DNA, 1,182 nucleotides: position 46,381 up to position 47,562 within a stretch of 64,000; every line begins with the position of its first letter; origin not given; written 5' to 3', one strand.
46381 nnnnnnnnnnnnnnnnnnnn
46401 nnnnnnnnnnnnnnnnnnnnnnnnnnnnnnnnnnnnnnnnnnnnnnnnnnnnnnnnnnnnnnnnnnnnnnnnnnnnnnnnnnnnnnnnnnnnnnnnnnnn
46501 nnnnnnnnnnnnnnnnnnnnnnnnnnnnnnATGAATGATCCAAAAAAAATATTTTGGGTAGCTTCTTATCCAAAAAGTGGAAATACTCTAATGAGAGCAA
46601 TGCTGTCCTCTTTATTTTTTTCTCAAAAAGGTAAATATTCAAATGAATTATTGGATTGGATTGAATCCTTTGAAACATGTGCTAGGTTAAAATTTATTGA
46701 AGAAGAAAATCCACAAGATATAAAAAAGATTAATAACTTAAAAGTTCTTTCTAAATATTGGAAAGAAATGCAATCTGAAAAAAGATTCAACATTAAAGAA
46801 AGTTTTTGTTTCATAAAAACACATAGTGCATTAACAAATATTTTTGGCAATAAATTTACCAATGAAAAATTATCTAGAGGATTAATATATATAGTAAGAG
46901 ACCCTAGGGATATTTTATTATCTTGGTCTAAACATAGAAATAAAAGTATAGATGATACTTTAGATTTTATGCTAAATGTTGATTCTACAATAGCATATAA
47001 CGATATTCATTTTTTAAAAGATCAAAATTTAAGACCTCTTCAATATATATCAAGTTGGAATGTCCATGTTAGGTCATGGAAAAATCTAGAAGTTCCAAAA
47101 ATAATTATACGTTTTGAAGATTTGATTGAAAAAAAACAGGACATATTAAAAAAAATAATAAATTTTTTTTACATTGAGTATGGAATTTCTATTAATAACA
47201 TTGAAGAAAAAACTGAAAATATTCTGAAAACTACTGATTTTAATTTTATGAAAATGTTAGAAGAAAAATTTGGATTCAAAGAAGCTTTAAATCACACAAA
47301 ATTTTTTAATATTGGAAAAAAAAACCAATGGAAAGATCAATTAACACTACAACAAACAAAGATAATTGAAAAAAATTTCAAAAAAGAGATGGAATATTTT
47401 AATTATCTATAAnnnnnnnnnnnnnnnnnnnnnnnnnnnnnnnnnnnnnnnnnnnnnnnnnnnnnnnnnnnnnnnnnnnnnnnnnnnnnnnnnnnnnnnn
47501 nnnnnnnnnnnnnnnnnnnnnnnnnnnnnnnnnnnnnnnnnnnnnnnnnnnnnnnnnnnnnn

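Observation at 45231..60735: Six sulfotransferase genes within about 16 kb of a streamlined genome raise the question of acceptor and PAPS supply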

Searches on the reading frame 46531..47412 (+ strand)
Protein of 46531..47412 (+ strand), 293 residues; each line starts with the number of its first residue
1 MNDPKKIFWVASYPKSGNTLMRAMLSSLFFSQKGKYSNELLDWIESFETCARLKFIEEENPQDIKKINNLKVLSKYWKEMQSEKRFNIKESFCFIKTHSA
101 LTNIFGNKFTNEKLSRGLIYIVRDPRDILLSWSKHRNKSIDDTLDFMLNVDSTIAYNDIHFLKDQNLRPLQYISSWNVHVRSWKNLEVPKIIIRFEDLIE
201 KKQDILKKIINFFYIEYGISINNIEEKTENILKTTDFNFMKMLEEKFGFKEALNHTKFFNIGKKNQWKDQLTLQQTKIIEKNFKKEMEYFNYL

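Call 3: search_protein_families(library=pfam, proteins=[window:46531-47412:+], max_evalue=0.01)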
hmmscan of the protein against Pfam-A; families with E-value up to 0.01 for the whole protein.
window:46531-47412:+ (293 aa): 2 families
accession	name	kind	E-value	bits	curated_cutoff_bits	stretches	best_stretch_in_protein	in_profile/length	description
PF00685.33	Sulfotransfer_1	-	3.7e-22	79.4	22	1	8-288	4-252/255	Sulfotransferase domain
PF13469.12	Sulfotransfer_3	-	0.00084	20.1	27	0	119-217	128-214/216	Sulfotransferase family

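Call 4: search_protein_families(library=ncbifam, proteins=[window:46531-47412:+], max_evalue=0.01)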
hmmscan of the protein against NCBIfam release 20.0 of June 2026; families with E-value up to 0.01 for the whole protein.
window:46531-47412:+ (293 aa): 0 families
